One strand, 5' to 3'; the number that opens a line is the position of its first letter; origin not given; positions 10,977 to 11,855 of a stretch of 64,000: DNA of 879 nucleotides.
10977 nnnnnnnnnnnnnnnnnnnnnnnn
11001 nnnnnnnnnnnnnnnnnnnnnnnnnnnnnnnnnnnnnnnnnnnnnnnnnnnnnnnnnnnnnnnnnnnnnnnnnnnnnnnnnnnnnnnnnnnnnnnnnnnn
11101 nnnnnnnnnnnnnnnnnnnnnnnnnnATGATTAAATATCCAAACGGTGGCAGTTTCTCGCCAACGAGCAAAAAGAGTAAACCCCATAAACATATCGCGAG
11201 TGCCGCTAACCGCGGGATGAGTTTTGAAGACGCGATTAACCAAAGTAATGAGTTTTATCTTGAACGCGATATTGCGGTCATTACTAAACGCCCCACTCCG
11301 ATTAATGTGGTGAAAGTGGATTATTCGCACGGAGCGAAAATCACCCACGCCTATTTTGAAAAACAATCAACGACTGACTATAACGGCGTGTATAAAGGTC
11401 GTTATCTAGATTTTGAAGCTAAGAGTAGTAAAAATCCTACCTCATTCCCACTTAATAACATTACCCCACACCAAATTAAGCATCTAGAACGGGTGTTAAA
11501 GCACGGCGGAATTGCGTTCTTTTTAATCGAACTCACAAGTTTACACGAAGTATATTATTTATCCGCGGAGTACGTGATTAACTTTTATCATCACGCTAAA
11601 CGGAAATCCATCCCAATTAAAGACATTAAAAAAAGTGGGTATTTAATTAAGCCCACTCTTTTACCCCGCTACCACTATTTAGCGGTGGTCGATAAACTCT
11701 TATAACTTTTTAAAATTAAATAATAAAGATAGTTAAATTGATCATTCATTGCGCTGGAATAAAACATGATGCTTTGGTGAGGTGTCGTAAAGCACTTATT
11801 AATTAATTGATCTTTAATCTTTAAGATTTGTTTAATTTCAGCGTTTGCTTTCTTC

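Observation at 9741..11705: hipB-hipA-like toxin-antitoxin pair translationally overlapped onto recU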

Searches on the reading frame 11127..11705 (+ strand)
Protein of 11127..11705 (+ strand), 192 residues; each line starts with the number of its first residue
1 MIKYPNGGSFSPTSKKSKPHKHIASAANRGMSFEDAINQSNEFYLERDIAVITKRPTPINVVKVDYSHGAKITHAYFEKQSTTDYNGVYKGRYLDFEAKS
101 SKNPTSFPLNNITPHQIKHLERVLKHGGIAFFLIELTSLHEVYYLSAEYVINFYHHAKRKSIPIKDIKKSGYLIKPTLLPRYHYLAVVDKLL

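Call 3: search_protein_families(library=pfam, proteins=[window:11127-11705:+], max_evalue=0.01)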
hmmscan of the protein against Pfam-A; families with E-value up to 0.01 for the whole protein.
window:11127-11705:+ (192 aa): 1 family
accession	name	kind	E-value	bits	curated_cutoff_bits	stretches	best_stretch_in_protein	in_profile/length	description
PF03838.20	RecU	-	2.5e-57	193.8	25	1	29-189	1-162/162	Recombination protein U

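Call 4: search_protein_families(library=ncbifam, proteins=[window:11127-11705:+], max_evalue=0.01)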
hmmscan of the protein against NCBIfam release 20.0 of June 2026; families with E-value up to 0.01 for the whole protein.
window:11127-11705:+ (192 aa): 7 families
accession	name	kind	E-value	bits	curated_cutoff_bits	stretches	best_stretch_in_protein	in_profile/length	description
NF002584.0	PRK02234.1-5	equivalog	2.3e-68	230.1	236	1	1-191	2-202/206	Holliday junction resolvase RecU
NF002580.0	PRK02234.1-1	equivalog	3.3e-63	213.4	300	1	1-190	1-194/202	Holliday junction resolvase RecU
NF002585.0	PRK02234.1-6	equivalog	2.2e-54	184.3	396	1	2-190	3-196/200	Holliday junction resolvase RecU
NF002583.0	PRK02234.1-4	equivalog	1.7e-53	181.4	330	1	3-192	2-200/208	Holliday junction resolvase RecU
TIGR00648.1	recU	equivalog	2e-52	177.4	176.75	1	28-191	1-169/169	Holliday junction resolvase RecU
NF002581.0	PRK02234.1-2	equivalog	9.3e-50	168.8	154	1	25-191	4-169/170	Holliday junction resolvase RecU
NF002582.0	PRK02234.1-3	equivalog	3.9e-47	160.8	348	1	2-191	3-199/201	Holliday junction resolvase RecU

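Call 12: find_related_loci(query=window:11127-11705:+, collection=genome_contigs, flank=6000)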
Query window:11127-11705:+ (192 aa) in genome_contigs; peptide patterns used: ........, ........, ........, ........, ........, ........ (x = any residue, [..] = any of these).
153 stretches matched a pattern; 35 encode a relative of the query (tblastn E <= 1e-3); 35 distinct loci.
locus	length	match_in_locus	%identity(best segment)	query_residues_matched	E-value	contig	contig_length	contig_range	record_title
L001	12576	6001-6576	98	1-192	2e-126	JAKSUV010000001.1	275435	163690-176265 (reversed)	MAG: Bacilli bacterium isolate Horse_feces342 MAG342_1, whole genome shotgun sequence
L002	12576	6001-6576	74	1-192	3e-95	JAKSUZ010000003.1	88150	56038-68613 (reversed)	MAG: Bacilli bacterium isolate Horse_feces346 MAG346_3, whole genome shotgun sequence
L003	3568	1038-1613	73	1-192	4e-95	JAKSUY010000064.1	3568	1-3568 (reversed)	MAG: Bacilli bacterium isolate Horse_feces345 MAG345_64, whole genome shotgun sequence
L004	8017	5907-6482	69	1-192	8e-86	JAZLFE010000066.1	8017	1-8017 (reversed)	MAG: Bacilli bacterium isolate T1900045005_TA20190067.MAGScoT_cleanbin_000122 SGB_4354_k141_2038127, whole genome shotgu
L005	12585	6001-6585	65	2-190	3e-81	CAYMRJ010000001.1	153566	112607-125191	MAG TPA_asm: uncultured Staphylococcaceae bacterium isolate SRP141132_co6_359 genome assembly, contig: NODE_20_length_15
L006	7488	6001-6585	58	1-192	1e-73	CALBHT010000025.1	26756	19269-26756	MAG TPA_asm: uncultured Bacillales bacterium isolate SRR1747044_bin.63_CONCOCT_v1.1_MAG genome assembly, contig: ERZ8082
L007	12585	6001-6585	60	1-190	1e-73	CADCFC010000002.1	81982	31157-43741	MAG: uncultured Erysipelotrichaceae bacterium isolate RUG14596 genome assembly, contig: RUG14596_asm_2, whole genome sho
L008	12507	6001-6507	64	24-192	3e-72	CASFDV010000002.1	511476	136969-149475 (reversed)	uncultured Firmicutes bacterium isolate T19_L4_323323_idba_bin.173 genome assembly, contig: T19_L4_323323_idba_bin.173.f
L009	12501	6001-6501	65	24-190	4e-72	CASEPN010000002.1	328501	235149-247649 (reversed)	uncultured Firmicutes bacterium isolate A62_L1_378378_idba_bin.70 genome assembly, contig: A62_L1_378378_idba_bin.70.fa_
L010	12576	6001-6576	60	2-190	2e-72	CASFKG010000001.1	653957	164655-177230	uncultured bacterium isolate A73_L2_314314_idba_bin.126 genome assembly, contig: A73_L2_314314_idba_bin.126.fa_scaffold_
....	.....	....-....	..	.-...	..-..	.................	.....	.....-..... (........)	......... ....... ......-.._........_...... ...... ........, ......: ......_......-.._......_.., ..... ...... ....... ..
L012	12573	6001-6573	62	1-190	2e-74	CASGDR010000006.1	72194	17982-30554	uncultured bacterium isolate CO.O1.metabat-bins.288 genome assembly, contig: CO.O1.metabat-bins.288.fa_k141_2067182, who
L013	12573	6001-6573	59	2-190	9e-70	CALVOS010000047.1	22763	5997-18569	MAG: uncultured Bacilli bacterium isolate E20__bin183 genome assembly, contig: E20__k127_1570493, whole genome shotgun s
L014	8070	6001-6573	60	1-191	1e-69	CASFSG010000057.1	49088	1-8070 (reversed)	uncultured bacterium isolate CO.B31.metabat-bins.33 genome assembly, contig: CO.B31.metabat-bins.33.fa_k141_12742680, wh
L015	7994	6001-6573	59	1-191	3e-69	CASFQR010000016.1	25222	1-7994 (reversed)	uncultured bacterium isolate T20_L4_324324_idba_bin.108 genome assembly, contig: T20_L4_324324_idba_bin.108.fa_scaffold_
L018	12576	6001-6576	57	1-190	8e-68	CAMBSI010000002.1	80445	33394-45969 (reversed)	MAG: Staphylococcus epidermidis isolate GE-07nov19-22 genome assembly, contig: GE-07nov19-C116, whole genome shotgun seq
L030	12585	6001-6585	46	1-191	1e-50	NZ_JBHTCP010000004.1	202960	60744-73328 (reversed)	Fictibacillus iocasae strain CGMCC 1.16031 soapdenovo_K_105_4, whole genome shotgun sequence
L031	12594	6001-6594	43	1-192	6e-46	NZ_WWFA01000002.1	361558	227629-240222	Lactobacillus sp. S2-2 contig_2, whole genome shotgun sequence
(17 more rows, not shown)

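Call 16: search_protein_families(library=pfam, proteins=[L007:5279-6004:+, L018:5279-6004:+, L002:5157-6023:+, L004:4109-4576:+, L004:4580-5779:+, L007:4801-5175:-, L004:2595-4037:-], max_evalue=0.01)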
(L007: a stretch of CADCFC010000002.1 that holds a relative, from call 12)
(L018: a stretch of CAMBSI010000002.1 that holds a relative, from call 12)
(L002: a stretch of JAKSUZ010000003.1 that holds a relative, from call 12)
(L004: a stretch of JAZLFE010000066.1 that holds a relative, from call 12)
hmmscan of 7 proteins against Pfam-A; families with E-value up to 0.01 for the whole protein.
L007:5279-6004:+ (241 aa): 0 families

L018:5279-6004:+ (241 aa): 1 family
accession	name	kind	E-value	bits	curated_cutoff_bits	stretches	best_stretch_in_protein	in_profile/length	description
PF16473.11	Rv2179c-like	-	0.0013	18.9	27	1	15-183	3-170/177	3'-5' exoribonuclease Rv2179c-like domain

L002:5157-6023:+ (288 aa): 1 family
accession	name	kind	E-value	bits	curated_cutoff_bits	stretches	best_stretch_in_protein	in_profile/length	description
PF01553.26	Acyltransferase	-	5.5e-14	52.5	23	1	77-209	2-131/132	Acyltransferase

L004:4109-4576:+ (155 aa): 3 families
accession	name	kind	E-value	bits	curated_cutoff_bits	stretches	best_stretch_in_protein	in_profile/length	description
PF01381.28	HTH_3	-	3.4e-07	30.6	23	1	26-64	1-39/55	Helix-turn-helix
PF13560.12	HTH_31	-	0.00092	19.9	27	1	25-56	5-36/64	Helix-turn-helix domain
PF04218.19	CENP-B_N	-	0.0016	18.5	21.2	0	24-54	14-42/53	CENP-B N-terminal DNA-binding domain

L004:4580-5779:+ (399 aa): 2 families
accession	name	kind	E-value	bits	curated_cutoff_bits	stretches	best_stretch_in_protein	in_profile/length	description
PF07804.18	HipA_C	-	9.4e-07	29.1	30.5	1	150-319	7-172/213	HipA-like C-terminal domain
PF00454.33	PI3_PI4_kinase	-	9.2e-05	22.9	27.1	1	200-285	74-156/241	Phosphatidylinositol 3- and 4-kinase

L007:4801-5175:- (124 aa): 4 families
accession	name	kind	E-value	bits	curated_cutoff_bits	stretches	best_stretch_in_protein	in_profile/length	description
PF05103.18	DivIVA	-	2.7e-11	44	28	1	8-77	2-69/131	DivIVA protein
PF05812.17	Herpes_BLRF2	-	0.00049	20.7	25.8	1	55-90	3-33/119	Herpesvirus BLRF2 protein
PF00170.26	bZIP_1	-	0.0073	16.8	27.6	1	55-87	27-59/64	bZIP transcription factor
PF19776.5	DUF6262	-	0.0087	16.7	29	0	36-79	63-109/110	Family of unknown function (DUF6262)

L004:2595-4037:- (480 aa): 2 families
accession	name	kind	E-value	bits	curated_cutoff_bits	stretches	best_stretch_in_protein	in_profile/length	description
PF09479.16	Flg_new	-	9.4e-15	54.9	27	1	32-95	1-63/65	Listeria-Bacteroides repeat domain (List_Bact_rpt)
PF12248.16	Methyltransf_FA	-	0.0092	16.2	24.2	0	249-292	90-131/140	Farnesoic acid 0-methyl transferase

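Call 34: search_protein_families(library=padloc, proteins=[window:11127-11705:+, L004:4109-4576:+, L004:4580-5779:+, L007:5279-6004:+], max_evalue=0.001)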
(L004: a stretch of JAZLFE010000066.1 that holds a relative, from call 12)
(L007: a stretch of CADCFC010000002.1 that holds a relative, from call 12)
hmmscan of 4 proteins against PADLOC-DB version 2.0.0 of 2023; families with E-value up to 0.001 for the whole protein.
window:11127-11705:+ (192 aa): 0 families

L004:4109-4576:+ (155 aa): 2 families
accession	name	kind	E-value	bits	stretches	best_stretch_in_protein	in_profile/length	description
PDLC02926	HTH_VI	-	1.8e-05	22.9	1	24-63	4-43/92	-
PDLC03951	RmrA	-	0.00075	16.6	1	27-76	14-63/400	-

L004:4580-5779:+ (399 aa): 5 families
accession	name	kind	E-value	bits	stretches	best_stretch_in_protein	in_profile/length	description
PDLC04340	PDC-M03A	-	1.3e-19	68.8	1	130-375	2-236/280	-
PDLC04339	PDC-M03A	-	5.4e-10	37.1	1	147-318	19-189/293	-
PDLC04342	PDC-M03A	-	5.8e-10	37.2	1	258-326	147-213/299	-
PDLC04344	PDC-M03A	-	4.6e-09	34.2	1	256-325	144-209/305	-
PDLC04345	PDC-M03A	-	0.00018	18.9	1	262-323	147-209/302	-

L007:5279-6004:+ (241 aa): 0 families

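Call 39: search_protein_families(library=pfam, proteins=[L001:3298-4134:+], max_evalue=0.0001)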
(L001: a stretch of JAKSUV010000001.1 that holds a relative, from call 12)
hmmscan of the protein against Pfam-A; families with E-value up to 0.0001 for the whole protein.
L001:3298-4134:+ (278 aa): 1 family
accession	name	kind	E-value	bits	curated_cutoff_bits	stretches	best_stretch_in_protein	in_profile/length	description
PF04383.19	KilA-N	-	8.2e-17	61.4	23.8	1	11-137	6-104/107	KilA-N domain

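Call 70: search_protein_families(library=pfam, proteins=[L030:6647-9259:+, L031:6611-8845:+, L005:5273-5998:+, L014:5279-6004:+], max_evalue=0.001)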
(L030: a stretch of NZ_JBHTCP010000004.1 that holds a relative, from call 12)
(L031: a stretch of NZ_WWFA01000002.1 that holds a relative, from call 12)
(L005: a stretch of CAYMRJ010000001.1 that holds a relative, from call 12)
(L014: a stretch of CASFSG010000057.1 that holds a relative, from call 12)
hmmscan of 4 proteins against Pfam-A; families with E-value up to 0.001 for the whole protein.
L030:6647-9259:+ (870 aa): 2 families
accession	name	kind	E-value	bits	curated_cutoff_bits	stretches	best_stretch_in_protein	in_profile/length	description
PF00912.28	Transgly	-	1.4e-67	227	27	1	87-262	2-177/178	Transglycosylase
PF00905.27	Transpeptidase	-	1e-34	120.5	22.1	1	356-640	3-298/299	Penicillin binding protein transpeptidase domain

L031:6611-8845:+ (744 aa): 2 families
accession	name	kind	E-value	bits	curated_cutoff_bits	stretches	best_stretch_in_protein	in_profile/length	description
PF00912.28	Transgly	-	1.1e-62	211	27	1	72-250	2-177/178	Transglycosylase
PF00905.27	Transpeptidase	-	1.8e-32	113.2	22.1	1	347-622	2-294/299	Penicillin binding protein transpeptidase domain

L005:5273-5998:+ (241 aa): 2 families
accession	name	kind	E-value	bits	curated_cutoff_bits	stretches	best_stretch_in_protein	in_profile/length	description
PF00929.31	RNase_T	-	3.7e-15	57.3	24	1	15-186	1-164/164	Exonuclease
PF16473.11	Rv2179c-like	-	0.00023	21.4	27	0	14-184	2-171/177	3'-5' exoribonuclease Rv2179c-like domain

L014:5279-6004:+ (241 aa): 2 families
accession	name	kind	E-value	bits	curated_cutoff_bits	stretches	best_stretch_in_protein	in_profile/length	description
PF00929.31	RNase_T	-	2.9e-12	47.9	24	1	16-186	2-164/164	Exonuclease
PF16473.11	Rv2179c-like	-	4e-05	23.8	27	1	16-188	4-175/177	3'-5' exoribonuclease Rv2179c-like domain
